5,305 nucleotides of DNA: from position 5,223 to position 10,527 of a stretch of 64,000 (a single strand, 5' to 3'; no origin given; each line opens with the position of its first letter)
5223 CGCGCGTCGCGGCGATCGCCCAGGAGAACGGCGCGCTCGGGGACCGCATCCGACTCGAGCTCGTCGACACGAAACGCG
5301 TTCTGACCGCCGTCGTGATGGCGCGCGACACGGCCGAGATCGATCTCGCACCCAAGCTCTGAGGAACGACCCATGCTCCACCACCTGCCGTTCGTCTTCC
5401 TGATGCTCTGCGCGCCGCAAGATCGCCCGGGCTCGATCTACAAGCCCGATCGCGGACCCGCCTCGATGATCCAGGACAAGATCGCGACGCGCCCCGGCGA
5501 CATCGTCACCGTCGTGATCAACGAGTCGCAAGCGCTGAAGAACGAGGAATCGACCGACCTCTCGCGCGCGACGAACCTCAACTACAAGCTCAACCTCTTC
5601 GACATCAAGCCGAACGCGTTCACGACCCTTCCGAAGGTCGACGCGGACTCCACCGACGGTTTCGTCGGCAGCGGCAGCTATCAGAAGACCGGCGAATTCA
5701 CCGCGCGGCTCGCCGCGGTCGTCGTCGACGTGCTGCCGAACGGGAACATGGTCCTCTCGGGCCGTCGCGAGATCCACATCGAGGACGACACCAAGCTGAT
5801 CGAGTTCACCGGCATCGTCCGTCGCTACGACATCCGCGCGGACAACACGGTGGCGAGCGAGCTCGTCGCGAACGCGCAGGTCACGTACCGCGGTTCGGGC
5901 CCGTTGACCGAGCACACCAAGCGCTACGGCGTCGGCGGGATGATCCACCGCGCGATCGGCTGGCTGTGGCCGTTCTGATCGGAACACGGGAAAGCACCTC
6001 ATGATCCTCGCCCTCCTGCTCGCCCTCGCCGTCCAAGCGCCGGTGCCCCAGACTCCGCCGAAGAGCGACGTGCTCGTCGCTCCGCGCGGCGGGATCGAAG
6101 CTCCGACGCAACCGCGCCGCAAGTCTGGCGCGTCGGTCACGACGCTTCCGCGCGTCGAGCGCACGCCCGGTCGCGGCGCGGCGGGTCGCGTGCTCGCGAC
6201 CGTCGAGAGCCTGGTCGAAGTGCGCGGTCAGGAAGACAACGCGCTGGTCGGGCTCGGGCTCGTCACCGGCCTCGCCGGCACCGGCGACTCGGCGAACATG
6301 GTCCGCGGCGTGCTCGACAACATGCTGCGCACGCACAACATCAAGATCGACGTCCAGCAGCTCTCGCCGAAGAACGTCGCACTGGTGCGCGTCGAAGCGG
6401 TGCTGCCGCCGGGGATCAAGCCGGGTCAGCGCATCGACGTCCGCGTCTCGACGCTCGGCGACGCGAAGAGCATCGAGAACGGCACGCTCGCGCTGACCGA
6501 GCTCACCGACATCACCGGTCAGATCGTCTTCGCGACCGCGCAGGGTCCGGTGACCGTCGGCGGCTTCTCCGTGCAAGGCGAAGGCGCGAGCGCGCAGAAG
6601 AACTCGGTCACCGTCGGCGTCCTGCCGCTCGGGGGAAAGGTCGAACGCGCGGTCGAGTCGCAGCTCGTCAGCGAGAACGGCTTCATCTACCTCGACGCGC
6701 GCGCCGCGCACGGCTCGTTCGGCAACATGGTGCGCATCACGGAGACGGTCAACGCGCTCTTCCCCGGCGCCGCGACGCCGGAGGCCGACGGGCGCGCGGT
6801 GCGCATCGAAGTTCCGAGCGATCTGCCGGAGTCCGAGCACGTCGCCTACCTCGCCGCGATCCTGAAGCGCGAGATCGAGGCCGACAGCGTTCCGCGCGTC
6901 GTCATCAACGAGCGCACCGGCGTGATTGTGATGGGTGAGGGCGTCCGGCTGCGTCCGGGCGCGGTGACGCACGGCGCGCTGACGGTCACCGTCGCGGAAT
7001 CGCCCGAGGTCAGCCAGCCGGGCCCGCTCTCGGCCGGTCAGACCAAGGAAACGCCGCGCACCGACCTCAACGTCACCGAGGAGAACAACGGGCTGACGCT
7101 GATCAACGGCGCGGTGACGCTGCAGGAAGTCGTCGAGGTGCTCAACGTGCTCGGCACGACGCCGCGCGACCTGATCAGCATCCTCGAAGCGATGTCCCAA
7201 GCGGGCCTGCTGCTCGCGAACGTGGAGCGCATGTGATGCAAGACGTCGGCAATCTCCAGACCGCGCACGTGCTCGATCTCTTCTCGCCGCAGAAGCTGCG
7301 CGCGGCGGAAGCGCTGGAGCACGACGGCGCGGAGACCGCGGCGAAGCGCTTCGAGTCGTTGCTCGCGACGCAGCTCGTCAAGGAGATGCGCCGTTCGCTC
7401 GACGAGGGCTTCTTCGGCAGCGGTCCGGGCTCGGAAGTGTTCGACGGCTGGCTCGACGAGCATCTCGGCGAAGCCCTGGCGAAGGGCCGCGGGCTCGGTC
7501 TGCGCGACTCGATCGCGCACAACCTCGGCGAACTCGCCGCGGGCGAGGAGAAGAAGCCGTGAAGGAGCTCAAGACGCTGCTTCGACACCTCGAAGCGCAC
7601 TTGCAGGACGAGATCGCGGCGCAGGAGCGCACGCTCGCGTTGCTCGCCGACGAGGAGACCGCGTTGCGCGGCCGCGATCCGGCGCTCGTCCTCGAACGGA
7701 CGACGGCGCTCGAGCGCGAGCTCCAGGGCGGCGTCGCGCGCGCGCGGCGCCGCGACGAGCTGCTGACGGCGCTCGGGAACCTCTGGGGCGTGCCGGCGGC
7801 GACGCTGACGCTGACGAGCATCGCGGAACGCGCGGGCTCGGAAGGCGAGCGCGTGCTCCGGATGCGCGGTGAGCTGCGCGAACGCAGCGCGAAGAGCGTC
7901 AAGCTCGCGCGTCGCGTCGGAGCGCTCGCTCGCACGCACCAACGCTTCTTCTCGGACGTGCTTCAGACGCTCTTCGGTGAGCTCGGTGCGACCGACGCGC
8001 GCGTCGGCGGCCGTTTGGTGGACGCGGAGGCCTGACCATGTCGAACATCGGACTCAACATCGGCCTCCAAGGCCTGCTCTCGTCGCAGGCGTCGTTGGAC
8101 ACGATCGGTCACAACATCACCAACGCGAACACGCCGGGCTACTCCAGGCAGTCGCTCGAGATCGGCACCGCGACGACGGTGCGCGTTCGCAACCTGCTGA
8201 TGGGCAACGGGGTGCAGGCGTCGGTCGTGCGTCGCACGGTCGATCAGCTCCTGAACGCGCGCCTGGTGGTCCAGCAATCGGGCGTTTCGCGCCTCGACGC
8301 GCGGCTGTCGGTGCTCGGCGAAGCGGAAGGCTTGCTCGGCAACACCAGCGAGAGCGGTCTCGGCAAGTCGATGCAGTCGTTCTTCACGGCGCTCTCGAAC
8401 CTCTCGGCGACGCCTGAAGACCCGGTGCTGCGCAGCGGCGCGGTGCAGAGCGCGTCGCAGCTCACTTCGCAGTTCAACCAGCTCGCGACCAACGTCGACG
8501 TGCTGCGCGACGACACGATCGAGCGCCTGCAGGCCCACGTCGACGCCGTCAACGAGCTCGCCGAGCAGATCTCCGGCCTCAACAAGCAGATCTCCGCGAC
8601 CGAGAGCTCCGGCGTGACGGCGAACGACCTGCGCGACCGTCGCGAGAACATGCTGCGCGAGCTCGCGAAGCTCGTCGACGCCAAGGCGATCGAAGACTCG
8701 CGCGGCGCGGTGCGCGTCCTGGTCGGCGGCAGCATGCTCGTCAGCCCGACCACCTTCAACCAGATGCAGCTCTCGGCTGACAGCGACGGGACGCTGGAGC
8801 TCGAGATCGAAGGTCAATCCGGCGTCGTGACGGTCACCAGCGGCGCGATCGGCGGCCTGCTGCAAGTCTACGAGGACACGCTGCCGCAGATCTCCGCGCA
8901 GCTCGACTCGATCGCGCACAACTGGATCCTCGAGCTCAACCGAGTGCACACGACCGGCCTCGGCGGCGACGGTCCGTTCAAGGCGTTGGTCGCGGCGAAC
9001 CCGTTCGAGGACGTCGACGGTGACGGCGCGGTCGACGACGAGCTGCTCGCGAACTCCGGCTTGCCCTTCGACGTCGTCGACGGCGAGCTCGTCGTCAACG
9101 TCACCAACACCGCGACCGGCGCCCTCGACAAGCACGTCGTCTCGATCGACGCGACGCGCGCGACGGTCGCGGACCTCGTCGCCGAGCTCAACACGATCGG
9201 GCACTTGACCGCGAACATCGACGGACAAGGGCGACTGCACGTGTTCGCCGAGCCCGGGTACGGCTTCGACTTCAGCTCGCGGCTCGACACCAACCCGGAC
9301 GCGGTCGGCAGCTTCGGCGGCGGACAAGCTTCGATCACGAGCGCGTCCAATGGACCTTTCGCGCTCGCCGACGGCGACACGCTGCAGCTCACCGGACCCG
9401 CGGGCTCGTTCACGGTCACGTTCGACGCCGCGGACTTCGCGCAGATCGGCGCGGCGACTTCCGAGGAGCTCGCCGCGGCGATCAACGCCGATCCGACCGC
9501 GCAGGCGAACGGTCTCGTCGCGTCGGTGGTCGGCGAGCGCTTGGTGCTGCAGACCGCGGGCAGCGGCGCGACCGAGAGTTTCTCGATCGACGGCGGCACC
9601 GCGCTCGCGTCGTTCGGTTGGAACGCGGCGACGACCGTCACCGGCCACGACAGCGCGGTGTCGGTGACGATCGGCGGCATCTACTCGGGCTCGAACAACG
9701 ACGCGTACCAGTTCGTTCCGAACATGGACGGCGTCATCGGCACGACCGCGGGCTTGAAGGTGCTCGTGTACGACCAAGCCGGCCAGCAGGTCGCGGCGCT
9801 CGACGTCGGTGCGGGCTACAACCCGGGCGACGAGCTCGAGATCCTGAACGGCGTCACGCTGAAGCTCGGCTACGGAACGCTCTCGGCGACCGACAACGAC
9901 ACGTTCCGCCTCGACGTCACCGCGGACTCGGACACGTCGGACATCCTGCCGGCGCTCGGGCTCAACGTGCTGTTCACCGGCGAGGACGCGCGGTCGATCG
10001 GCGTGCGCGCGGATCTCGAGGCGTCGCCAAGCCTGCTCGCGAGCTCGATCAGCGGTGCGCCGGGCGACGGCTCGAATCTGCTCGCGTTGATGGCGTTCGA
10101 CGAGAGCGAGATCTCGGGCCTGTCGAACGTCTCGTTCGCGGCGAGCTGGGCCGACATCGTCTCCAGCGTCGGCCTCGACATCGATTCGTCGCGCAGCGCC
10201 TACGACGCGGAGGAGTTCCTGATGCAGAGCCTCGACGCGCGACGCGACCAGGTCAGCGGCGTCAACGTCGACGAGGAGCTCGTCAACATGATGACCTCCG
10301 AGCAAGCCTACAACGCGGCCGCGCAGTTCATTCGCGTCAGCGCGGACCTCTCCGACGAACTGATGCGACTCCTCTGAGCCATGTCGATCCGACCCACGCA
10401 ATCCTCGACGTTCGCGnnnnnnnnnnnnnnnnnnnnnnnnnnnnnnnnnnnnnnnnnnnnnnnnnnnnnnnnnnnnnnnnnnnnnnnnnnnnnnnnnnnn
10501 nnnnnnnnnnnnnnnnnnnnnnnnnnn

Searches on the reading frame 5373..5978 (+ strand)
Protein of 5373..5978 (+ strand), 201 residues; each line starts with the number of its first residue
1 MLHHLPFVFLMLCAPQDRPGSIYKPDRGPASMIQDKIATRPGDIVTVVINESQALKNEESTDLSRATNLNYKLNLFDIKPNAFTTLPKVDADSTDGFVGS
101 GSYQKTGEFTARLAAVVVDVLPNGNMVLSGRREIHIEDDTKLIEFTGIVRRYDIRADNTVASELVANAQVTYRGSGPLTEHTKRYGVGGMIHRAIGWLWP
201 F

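Call 20: search_protein_families(library=pfam, proteins=[window:5373-5978:+], max_evalue=0.01)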
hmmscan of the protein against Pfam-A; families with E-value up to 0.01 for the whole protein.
window:5373-5978:+ (201 aa): 1 family
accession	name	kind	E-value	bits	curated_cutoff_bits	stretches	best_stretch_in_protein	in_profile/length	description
PF02107.21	FlgH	-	8.9e-45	152.8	27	1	18-199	3-171/172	Flagellar L-ring protein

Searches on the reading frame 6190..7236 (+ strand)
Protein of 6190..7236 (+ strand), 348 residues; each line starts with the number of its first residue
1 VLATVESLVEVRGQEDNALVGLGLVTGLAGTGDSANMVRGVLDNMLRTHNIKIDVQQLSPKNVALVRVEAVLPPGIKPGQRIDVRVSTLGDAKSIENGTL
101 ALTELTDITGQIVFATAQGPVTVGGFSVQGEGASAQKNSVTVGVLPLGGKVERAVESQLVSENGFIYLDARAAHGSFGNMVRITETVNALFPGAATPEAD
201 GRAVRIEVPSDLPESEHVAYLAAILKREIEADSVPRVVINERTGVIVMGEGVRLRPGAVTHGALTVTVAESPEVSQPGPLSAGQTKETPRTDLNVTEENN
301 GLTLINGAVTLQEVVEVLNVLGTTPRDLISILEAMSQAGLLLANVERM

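Call 20: search_protein_families(library=pfam, proteins=[window:6190-7236:+], max_evalue=0.01)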
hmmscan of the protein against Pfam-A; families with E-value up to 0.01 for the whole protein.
window:6190-7236:+ (348 aa): 1 family
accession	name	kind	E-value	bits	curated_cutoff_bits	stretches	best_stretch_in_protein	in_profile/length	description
PF02119.21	FlgI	-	1.2e-96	324.1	25.3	1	5-345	2-341/343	Flagellar P-ring protein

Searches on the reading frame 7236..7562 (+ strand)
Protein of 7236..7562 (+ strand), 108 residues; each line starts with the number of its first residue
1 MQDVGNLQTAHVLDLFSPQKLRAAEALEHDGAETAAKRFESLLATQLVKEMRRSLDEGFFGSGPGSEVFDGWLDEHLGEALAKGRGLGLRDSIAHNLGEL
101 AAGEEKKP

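Call 20: search_protein_families(library=pfam, proteins=[window:7236-7562:+], max_evalue=0.01)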
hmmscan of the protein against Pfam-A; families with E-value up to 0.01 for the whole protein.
window:7236-7562:+ (108 aa): 1 family
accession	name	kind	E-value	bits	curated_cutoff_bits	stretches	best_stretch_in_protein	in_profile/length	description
PF10135.14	Rod-binding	-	1.1e-10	42.4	25.1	1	49-94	1-49/51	Rod binding protein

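Call 82: search_protein_families(library=ncbifam, proteins=[window:7236-7562:+], max_evalue=0.1)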
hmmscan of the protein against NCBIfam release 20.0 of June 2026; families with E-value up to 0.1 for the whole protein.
window:7236-7562:+ (108 aa): 6 families
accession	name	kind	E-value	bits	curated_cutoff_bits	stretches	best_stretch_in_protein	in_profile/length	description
TIGR02541.1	flagell_FlgJ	equivalog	1.1e-08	35.4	193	1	13-99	3-90/294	flagellar assembly peptidoglycan hydrolase FlgJ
NF009354.0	PRK12709.1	equivalog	9.7e-05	22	456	1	6-97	9-100/323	flagellar rod assembly protein/muramidase FlgJ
NF009431.0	PRK12790.1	equivalog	0.00022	21.1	110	1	25-94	33-103/115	flagellar assembly peptidoglycan hydrolase FlgJ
NF009355.0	PRK12710.1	equivalog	0.011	14.9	358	1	33-98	30-98/291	flagellar rod assembly protein/muramidase FlgJ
NF009357.0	PRK12712.1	equivalog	0.013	14.9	606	1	22-98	29-104/344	flagellar rod assembly protein/muramidase FlgJ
NF009358.0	PRK12713.1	equivalog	0.019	14.4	595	1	33-94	40-100/339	flagellar rod assembly protein/muramidase FlgJ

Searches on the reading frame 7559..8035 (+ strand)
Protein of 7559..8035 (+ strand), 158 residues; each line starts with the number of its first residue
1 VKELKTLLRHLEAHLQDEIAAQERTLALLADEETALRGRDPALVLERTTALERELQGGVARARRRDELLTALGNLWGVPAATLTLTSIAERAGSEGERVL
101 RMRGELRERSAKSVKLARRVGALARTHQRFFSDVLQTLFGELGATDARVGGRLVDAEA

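Call 20: search_protein_families(library=pfam, proteins=[window:7559-8035:+], max_evalue=0.01)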
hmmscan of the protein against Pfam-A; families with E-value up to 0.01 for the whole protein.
window:7559-8035:+ (158 aa): 1 family
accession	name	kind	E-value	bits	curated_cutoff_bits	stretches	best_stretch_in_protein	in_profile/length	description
PF05130.17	FlgN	-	9.4e-06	26.5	30.5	1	10-140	5-131/147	FlgN protein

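Call 82: search_protein_families(library=ncbifam, proteins=[window:7559-8035:+], max_evalue=0.1)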
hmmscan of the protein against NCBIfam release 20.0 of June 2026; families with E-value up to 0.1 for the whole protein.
window:7559-8035:+ (158 aa): 0 families

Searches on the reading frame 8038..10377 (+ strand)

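Call 20: search_protein_families(library=pfam, proteins=[window:8038-10377:+], max_evalue=0.01)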
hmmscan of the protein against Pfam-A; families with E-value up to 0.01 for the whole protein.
window:8038-10377:+ (779 aa): 3 families
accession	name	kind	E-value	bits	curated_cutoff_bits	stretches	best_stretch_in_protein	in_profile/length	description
PF22638.1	FlgK_D1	-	5e-52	177.2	28.6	1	95-312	3-226/233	Flagellar hook-associated protein FlgK helical domain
PF06429.18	Flg_bbr_C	-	1.9e-08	34.1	23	1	739-778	7-46/46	Flagellar basal body rod FlgEFG protein C-terminal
PF00460.25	Flg_bb_rod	-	0.0001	22.7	20.7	1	6-35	1-30/31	Flagella basal body rod protein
